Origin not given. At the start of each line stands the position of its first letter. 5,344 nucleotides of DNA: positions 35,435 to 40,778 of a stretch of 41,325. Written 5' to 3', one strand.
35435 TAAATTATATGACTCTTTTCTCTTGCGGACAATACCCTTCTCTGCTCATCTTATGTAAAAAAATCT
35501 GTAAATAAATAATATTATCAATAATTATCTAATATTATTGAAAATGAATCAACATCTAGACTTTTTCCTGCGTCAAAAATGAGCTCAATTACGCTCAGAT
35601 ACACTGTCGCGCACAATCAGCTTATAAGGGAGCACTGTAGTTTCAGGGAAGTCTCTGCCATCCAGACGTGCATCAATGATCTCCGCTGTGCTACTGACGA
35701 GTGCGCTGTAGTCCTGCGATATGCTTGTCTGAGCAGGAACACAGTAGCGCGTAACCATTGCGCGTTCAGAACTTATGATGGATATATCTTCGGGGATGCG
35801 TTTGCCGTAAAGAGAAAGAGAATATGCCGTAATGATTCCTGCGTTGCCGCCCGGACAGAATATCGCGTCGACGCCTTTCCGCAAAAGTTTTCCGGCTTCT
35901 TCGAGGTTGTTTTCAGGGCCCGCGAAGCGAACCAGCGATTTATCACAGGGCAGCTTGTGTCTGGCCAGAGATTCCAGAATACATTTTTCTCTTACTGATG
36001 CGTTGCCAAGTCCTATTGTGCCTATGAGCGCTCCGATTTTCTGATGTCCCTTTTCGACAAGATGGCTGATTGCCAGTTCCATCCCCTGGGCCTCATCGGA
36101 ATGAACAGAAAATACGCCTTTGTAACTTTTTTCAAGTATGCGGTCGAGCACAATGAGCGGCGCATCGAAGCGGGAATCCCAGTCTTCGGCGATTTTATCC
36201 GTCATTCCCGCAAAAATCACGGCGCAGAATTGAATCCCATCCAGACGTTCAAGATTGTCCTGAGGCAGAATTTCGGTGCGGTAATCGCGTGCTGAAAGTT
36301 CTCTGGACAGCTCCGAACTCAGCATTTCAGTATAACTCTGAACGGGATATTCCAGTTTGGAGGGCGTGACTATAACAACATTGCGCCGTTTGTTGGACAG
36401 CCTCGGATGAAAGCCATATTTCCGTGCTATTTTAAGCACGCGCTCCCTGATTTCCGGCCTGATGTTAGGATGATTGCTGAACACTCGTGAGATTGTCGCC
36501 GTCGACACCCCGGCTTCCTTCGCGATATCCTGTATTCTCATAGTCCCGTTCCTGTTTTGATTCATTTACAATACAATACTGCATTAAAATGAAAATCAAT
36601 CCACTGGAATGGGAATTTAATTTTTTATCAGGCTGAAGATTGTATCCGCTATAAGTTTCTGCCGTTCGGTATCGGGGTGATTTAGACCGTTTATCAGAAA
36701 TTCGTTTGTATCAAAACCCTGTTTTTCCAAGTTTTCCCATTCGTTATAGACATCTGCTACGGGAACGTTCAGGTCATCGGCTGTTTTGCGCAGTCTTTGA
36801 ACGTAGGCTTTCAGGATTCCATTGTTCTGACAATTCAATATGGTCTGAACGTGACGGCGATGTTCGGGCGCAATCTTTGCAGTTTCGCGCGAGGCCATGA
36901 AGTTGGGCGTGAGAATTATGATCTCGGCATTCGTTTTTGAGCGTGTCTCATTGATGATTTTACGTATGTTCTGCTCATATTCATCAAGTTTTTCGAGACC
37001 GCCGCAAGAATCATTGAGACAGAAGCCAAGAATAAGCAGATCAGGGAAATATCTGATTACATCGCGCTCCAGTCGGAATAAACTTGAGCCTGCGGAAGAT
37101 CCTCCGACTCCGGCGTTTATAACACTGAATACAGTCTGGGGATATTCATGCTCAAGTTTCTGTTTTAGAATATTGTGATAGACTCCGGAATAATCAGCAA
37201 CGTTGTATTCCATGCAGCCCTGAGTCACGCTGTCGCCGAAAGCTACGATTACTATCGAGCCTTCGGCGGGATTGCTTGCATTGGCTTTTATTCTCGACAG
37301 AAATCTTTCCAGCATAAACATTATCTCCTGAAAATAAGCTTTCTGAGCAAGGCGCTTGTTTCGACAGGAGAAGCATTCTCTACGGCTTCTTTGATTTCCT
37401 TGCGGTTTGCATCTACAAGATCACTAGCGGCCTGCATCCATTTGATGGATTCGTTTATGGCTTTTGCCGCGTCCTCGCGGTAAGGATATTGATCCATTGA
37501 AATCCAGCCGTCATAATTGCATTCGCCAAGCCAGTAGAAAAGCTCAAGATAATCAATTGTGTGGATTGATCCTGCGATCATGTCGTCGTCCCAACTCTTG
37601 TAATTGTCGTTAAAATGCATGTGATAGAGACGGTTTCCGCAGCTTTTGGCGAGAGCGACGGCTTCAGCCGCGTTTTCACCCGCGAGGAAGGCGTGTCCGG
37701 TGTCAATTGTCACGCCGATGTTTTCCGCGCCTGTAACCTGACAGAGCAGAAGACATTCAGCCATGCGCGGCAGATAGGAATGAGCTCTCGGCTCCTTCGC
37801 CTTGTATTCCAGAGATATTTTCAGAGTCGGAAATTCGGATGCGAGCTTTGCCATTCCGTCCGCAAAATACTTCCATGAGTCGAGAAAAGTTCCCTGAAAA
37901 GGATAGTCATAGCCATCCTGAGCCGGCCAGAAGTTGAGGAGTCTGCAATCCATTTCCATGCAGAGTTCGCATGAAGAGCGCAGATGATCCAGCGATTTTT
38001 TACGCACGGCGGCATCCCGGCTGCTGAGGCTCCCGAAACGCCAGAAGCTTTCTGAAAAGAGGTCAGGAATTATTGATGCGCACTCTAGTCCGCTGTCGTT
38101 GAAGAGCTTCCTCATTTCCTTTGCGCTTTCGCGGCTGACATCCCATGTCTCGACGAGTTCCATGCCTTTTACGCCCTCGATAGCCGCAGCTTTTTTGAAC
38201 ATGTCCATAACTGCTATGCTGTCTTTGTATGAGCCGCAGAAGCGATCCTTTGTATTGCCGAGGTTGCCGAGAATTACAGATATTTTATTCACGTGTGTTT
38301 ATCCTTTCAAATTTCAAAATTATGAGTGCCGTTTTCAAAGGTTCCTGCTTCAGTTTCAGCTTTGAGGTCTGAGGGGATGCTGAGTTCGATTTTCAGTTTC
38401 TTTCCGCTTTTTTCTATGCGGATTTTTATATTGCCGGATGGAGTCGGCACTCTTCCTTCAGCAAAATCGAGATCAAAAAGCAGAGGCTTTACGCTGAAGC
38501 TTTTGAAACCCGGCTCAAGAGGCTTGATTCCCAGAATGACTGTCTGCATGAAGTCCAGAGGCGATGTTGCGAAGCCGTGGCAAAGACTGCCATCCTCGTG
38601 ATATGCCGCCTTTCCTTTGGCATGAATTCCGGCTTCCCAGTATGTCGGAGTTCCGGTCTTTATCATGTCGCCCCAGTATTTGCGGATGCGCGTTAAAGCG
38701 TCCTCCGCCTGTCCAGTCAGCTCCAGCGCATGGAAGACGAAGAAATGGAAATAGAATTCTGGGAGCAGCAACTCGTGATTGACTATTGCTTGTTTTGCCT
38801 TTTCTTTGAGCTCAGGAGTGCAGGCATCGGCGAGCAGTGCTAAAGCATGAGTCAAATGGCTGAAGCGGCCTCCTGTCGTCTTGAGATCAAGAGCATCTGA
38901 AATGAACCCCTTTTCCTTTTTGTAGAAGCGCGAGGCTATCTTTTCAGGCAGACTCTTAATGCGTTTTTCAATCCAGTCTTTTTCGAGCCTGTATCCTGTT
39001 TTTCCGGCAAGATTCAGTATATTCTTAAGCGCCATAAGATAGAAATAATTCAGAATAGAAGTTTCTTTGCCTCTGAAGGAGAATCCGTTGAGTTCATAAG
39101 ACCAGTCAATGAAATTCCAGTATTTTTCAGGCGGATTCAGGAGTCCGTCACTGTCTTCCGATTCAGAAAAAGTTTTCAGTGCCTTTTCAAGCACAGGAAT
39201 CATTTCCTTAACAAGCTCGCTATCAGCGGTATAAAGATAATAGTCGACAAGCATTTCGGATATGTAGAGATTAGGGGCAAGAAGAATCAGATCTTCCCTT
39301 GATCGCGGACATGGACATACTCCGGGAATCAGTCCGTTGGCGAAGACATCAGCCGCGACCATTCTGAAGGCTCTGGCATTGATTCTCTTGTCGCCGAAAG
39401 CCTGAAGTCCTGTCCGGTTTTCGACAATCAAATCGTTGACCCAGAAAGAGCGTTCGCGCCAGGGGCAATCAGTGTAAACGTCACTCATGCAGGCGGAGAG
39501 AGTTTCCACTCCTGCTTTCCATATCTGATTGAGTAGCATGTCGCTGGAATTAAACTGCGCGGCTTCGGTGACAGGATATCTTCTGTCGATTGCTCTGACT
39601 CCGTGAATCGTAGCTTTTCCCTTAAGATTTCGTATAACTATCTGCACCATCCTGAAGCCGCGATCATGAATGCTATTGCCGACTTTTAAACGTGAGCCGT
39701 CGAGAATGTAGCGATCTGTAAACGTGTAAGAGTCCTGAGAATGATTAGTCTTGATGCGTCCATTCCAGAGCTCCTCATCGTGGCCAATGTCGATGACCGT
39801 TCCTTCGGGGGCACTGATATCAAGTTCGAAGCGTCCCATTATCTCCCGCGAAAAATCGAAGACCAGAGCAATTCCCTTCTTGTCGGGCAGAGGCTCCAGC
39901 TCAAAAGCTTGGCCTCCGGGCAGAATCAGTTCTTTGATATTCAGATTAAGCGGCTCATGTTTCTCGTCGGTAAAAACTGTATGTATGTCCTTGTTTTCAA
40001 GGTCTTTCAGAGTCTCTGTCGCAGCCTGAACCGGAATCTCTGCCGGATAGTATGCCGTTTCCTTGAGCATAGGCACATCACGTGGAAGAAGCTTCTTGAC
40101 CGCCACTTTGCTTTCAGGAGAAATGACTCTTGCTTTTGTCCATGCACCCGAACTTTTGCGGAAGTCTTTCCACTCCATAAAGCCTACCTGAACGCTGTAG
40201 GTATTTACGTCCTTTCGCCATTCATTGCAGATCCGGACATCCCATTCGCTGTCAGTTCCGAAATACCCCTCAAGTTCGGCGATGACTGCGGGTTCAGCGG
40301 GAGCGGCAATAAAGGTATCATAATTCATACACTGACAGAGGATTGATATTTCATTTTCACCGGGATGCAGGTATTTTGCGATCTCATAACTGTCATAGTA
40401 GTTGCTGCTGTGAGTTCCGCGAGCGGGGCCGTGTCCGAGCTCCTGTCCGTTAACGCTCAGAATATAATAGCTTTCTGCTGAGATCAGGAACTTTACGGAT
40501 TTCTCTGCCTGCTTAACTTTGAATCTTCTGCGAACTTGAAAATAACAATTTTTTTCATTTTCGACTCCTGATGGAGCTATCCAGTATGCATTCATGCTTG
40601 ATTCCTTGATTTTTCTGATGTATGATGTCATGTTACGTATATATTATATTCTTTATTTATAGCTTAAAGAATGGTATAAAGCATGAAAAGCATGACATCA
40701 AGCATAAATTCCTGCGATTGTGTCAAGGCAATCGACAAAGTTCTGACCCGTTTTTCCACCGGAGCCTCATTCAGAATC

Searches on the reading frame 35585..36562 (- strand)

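Call 53: search_protein_families(library=pfam, proteins=[window:35585-36562:-], max_evalue=0.001)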
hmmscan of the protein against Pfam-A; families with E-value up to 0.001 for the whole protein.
window:35585-36562:- (325 aa): 2 families
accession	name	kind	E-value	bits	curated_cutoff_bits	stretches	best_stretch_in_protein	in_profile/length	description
PF13377.12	Peripla_BP_3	-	2.9e-18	66.9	26.5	1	166-321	2-167/167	Periplasmic binding protein-like domain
PF00356.27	LacI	-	3.4e-15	56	27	1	10-53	2-45/46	Bacterial regulatory proteins, lacI family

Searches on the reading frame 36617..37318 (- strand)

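Call 53: search_protein_families(library=pfam, proteins=[window:36617-37318:-], max_evalue=0.001)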
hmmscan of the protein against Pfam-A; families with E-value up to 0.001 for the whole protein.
window:36617-37318:- (233 aa): 3 families
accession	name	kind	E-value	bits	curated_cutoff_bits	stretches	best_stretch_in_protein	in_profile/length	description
PF13472.12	Lipase_GDSL_2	-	4.6e-18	66.8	32.9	1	26-217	1-173/178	GDSL-like Lipase/Acylhydrolase family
PF00657.28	Lipase_GDSL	-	2.3e-12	48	23.6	1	24-226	1-207/208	GDSL-like Lipase/Acylhydrolase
PF25182.1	NonGDSL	-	4.6e-06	26.5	80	1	20-160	26-161/220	Non-GDSL lipase-like family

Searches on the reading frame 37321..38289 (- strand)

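Call 53: search_protein_families(library=pfam, proteins=[window:37321-38289:-], max_evalue=0.001)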
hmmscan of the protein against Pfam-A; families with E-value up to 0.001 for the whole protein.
window:37321-38289:- (322 aa): 1 family
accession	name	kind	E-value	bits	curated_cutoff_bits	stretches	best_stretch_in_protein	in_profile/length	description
PF01261.30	AP_endonuc_2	-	3.1e-33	115.9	31.1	1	32-287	2-248/249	Xylose isomerase-like TIM barrel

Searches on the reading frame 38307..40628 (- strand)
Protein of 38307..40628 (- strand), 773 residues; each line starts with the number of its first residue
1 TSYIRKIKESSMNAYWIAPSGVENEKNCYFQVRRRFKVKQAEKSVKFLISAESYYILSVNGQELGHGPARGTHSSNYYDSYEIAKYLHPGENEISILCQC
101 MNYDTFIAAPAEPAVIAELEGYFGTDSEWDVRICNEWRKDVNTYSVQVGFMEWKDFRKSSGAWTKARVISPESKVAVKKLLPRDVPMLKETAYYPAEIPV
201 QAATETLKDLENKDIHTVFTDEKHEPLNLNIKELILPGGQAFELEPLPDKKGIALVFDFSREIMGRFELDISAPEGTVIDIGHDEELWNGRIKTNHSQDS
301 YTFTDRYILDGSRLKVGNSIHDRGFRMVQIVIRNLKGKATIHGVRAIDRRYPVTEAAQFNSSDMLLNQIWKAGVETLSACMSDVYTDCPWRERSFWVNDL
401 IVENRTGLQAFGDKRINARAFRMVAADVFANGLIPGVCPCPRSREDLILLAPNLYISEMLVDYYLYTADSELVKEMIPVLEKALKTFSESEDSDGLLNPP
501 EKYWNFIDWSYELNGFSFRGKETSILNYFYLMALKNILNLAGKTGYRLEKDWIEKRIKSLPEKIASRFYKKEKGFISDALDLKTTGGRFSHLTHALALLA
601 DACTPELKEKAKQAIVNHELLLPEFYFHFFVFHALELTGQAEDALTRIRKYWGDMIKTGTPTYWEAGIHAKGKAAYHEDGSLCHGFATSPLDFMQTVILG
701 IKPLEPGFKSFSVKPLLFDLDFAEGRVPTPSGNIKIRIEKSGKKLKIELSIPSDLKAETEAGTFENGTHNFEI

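Call 53: search_protein_families(library=pfam, proteins=[window:38307-40628:-], max_evalue=0.001)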
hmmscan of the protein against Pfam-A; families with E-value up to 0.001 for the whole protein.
window:38307-40628:- (773 aa): 3 families
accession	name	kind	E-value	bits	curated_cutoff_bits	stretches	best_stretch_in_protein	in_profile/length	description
PF17389.8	Bac_rhamnosid6H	-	1.8e-25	90.4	24.5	1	355-696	2-337/339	Bacterial alpha-L-rhamnosidase 6 hairpin glycosidase domain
PF17390.7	Bac_rhamnosid_C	-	2.6e-10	40.4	22.1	1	700-758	1-60/78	Bacterial alpha-L-rhamnosidase C-terminal domain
PF05592.18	Bac_rhamnosid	-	5.8e-10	39.4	22.2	1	254-332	7-86/102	Bacterial alpha-L-rhamnosidase concanavalin-like domain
